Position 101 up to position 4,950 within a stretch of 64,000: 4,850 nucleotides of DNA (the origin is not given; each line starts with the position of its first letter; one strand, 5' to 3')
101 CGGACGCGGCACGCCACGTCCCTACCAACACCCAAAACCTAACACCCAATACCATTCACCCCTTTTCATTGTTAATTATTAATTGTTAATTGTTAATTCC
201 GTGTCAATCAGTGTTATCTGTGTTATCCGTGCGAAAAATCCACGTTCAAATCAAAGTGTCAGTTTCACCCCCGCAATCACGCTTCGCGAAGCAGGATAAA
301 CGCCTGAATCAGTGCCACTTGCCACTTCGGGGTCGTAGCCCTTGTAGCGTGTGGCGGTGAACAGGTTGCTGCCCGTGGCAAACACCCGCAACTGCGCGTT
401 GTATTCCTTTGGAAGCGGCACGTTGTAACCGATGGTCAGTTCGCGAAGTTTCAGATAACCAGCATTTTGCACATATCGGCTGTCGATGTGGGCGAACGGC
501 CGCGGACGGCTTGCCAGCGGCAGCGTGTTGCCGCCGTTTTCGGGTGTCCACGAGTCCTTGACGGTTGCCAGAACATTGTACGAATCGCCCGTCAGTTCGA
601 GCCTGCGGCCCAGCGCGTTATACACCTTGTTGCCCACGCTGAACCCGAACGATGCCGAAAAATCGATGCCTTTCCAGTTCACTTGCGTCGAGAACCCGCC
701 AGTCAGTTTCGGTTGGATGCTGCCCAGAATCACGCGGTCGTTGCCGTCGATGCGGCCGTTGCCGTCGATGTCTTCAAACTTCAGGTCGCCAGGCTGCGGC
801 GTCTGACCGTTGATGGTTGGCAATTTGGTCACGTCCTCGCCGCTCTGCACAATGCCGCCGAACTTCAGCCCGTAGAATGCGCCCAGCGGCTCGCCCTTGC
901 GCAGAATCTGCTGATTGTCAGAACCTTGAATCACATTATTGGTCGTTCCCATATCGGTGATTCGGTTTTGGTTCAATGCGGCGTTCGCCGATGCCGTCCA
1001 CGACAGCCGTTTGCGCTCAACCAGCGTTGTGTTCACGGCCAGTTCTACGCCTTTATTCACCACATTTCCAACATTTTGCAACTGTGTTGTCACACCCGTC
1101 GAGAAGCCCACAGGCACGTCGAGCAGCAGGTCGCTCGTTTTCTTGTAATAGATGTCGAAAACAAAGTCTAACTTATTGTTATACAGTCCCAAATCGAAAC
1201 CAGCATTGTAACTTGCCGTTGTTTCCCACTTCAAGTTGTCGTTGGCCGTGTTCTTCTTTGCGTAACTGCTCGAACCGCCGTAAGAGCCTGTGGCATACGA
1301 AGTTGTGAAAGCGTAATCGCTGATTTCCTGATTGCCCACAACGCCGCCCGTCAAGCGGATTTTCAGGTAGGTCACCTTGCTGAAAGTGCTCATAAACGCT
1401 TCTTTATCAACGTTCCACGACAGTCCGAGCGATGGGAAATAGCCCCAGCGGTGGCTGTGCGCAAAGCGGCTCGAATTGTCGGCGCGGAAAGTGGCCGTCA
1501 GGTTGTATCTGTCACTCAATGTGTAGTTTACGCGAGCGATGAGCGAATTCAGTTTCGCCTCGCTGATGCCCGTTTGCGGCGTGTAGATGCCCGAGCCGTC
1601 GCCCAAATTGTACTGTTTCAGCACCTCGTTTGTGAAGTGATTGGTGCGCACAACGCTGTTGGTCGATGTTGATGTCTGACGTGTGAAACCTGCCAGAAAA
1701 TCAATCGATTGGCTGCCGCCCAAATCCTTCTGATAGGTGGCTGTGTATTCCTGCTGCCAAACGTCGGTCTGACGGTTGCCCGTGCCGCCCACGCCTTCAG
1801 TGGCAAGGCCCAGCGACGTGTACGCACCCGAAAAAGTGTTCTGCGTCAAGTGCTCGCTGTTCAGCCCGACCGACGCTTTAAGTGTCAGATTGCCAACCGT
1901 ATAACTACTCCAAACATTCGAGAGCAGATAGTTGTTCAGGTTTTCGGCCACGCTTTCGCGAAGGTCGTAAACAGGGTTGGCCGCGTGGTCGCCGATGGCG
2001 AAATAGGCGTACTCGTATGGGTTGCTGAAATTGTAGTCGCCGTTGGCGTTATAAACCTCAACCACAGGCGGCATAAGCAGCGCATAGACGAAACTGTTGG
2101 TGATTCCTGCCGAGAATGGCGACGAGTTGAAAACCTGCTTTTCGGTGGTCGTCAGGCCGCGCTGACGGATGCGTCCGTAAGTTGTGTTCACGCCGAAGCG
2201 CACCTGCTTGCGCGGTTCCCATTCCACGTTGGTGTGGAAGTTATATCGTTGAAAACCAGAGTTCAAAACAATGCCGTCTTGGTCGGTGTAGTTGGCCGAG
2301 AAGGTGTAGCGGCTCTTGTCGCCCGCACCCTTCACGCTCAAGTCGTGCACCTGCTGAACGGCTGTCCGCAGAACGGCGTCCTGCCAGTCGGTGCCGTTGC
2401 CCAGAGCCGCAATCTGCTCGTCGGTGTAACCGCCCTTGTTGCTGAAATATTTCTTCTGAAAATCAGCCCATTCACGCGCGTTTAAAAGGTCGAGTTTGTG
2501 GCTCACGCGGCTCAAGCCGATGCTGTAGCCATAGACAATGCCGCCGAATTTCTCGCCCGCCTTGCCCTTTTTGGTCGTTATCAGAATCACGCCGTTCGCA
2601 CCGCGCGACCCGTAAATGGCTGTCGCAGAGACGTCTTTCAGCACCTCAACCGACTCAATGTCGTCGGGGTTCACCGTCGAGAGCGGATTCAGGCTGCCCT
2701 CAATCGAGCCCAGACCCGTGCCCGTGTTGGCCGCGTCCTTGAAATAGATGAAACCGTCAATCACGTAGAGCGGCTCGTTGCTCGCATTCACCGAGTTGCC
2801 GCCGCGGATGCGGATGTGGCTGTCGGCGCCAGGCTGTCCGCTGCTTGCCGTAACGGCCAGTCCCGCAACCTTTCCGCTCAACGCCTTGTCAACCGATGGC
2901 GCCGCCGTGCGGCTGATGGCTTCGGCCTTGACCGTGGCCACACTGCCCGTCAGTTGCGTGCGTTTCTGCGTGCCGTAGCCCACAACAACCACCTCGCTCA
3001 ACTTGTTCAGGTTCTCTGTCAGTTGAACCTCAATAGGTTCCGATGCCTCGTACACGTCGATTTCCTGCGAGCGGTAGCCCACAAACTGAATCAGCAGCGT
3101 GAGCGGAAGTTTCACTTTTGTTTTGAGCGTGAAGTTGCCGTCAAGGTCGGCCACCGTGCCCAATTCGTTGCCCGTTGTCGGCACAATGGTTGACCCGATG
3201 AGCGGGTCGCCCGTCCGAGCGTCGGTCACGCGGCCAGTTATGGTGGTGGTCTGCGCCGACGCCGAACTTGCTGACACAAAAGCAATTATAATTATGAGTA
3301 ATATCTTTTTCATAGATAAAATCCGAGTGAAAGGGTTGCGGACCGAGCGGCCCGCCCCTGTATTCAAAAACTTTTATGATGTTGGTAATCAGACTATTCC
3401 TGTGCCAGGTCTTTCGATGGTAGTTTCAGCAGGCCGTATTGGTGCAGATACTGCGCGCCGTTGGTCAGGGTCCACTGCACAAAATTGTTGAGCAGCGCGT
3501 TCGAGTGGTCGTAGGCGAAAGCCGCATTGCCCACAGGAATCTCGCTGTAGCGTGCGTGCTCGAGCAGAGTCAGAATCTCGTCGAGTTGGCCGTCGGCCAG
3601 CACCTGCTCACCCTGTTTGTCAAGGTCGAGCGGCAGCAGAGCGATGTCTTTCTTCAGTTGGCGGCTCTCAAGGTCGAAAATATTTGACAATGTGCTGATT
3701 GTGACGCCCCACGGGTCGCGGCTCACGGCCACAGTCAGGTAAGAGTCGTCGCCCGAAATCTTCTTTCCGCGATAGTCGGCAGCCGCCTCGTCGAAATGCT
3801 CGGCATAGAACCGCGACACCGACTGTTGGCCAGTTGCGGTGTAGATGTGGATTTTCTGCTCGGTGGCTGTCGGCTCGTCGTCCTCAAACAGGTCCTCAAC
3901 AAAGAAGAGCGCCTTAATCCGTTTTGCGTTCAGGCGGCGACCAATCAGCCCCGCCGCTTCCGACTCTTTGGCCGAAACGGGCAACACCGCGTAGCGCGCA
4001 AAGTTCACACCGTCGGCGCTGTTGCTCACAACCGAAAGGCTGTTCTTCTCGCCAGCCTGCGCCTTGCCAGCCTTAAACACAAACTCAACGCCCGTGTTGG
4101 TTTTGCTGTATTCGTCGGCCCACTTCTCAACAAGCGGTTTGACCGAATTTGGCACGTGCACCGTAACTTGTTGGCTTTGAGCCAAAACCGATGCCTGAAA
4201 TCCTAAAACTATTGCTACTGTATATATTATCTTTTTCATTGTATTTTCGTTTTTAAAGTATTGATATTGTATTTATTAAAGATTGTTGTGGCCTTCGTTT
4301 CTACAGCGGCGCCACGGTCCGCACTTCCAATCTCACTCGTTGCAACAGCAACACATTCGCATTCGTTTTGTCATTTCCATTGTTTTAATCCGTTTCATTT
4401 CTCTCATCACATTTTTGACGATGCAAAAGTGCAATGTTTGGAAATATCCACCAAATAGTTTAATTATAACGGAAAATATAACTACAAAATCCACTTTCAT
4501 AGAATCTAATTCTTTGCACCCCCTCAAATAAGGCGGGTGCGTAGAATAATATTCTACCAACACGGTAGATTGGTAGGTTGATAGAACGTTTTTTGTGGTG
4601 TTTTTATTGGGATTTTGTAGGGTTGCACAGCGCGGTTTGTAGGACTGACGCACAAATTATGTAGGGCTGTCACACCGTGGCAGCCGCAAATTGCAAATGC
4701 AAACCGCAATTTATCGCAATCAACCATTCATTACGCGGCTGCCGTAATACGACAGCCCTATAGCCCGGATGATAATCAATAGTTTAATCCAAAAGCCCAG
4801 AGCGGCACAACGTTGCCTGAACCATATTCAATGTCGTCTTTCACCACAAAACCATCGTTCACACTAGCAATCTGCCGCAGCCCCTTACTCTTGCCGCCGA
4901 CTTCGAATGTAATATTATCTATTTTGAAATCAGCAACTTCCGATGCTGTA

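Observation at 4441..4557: Promoter/operator module shared with the metY-patB operon: paired AGAAT-N3-ATTCT palindromes about 41-42 bp apart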

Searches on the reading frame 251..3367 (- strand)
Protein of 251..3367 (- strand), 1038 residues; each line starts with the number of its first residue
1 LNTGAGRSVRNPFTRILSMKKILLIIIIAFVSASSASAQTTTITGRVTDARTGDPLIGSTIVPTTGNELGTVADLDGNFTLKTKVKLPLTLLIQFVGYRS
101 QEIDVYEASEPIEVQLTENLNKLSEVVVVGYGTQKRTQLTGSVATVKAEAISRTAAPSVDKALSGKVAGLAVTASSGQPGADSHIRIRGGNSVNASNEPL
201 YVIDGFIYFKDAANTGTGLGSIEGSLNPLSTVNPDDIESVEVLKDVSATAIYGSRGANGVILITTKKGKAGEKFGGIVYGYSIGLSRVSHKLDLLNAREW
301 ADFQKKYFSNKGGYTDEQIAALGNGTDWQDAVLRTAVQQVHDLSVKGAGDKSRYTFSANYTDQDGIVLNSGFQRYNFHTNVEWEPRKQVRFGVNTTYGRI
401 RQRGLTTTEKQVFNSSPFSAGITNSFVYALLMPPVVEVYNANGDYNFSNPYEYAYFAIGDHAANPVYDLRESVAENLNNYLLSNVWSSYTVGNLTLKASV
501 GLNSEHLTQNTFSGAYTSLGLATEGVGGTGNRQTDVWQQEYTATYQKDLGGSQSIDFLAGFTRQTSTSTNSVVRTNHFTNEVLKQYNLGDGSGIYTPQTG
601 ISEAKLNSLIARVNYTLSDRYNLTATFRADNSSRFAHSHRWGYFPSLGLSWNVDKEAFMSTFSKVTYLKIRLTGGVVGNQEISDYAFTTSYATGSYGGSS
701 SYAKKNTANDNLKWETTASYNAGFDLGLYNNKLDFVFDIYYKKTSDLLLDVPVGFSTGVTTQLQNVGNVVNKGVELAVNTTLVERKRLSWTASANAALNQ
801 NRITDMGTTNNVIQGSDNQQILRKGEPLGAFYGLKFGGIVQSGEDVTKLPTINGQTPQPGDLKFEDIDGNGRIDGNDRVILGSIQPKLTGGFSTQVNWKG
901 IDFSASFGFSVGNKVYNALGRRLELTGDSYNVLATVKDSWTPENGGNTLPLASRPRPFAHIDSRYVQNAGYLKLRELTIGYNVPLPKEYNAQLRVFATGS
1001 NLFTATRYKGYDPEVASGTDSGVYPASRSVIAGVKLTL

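Call 7: search_protein_families(library=pfam, proteins=[window:251-3367:-])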
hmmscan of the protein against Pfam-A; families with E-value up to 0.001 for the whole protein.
window:251-3367:- (1038 aa): 4 families
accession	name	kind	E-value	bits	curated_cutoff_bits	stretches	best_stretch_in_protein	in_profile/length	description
PF07715.20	Plug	-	1.3e-18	67.9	23.9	1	138-260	4-107/107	TonB-dependent Receptor Plug Domain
PF00593.30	TonB_dep_Rec_b-barrel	-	4e-18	66.9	27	1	440-1002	23-436/436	TonB dependent receptor-like, beta-barrel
PF13715.12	CarbopepD_reg_2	-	9.7e-16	58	32.2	1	43-128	1-88/88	CarboxypepD_reg-like domain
PF13620.12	CarboxypepD_reg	-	7.1e-08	33.1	32.3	1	42-104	1-65/82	Carboxypeptidase regulatory-like domain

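Call 21: search_protein_families(library=pfam, alignment_id=A2, max_evalue=0.00001)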
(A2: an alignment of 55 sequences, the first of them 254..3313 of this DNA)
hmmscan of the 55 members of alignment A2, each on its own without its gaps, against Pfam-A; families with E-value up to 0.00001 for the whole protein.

A. member 1, window:254-3313:- (1020 aa): 4 families
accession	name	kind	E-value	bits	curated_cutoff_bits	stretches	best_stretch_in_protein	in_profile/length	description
PF07715.20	Plug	-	1.2e-18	68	23.9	1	120-242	4-107/107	TonB-dependent Receptor Plug Domain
PF00593.30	TonB_dep_Rec_b-barrel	-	6.1e-18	66.3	27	1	422-984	23-436/436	TonB dependent receptor-like, beta-barrel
PF13715.12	CarbopepD_reg_2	-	9.4e-16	58.1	32.2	1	25-110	1-88/88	CarboxypepD_reg-like domain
PF13620.12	CarboxypepD_reg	-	6.9e-08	33.2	32.3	1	24-86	1-65/82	Carboxypeptidase regulatory-like domain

B. families by the number of members that match (of 55 scanned): 81 families (the first 25 are shown)
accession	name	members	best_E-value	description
PF00155.27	Aminotran_1_2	2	2.7e-33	Aminotransferase class I and II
PF06580.19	His_kinase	2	8.6e-20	Histidine kinase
PF13715.12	CarbopepD_reg_2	2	9.4e-16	CarboxypepD_reg-like domain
PF13620.12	CarboxypepD_reg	2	1e-14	Carboxypeptidase regulatory-like domain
PF00571.33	CBS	2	9.6e-14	CBS domain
PF01053.26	Cys_Met_Meta_PP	1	2.3e-93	Cys/Met metabolism PLP-dependent enzyme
PF00733.27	Asn_synthase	1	1.1e-90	Asparagine synthase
PF05096.18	Glu_cyclase_2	1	2.8e-90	Glutamine cyclotransferase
PF01263.26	Aldose_epim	1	4.3e-81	Aldose 1-epimerase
PF02610.21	AraA_N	1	6.2e-79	L-arabinose isomerase N-terminal domain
PF00654.25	Voltage_CLC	1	2.3e-76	Voltage gated chloride channel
PF11762.14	Arabinose_Iso_C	1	1.4e-57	L-arabinose isomerase C-terminal domain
PF00474.23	SSF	1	7.8e-57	Sodium:solute symporter family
PF00596.27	Aldolase_II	1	5.5e-55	Class II Aldolase and Adducin N-terminal domain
PF06250.17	YhcG_C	1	1.5e-54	YhcG PDDEXK nuclease domain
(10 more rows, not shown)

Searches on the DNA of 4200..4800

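Call 68: search_rna_families(source=window, start=4200, end=4800, threshold=evalue, max_evalue=1)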
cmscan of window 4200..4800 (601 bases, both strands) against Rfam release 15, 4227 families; matches with E-value up to 1: 1.
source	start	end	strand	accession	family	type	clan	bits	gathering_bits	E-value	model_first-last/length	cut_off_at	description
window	4664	4758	-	RF00711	mir-449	Gene; miRNA;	CL00087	29.7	60.4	0.00014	1-86/86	no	mir-449 microRNA precursor family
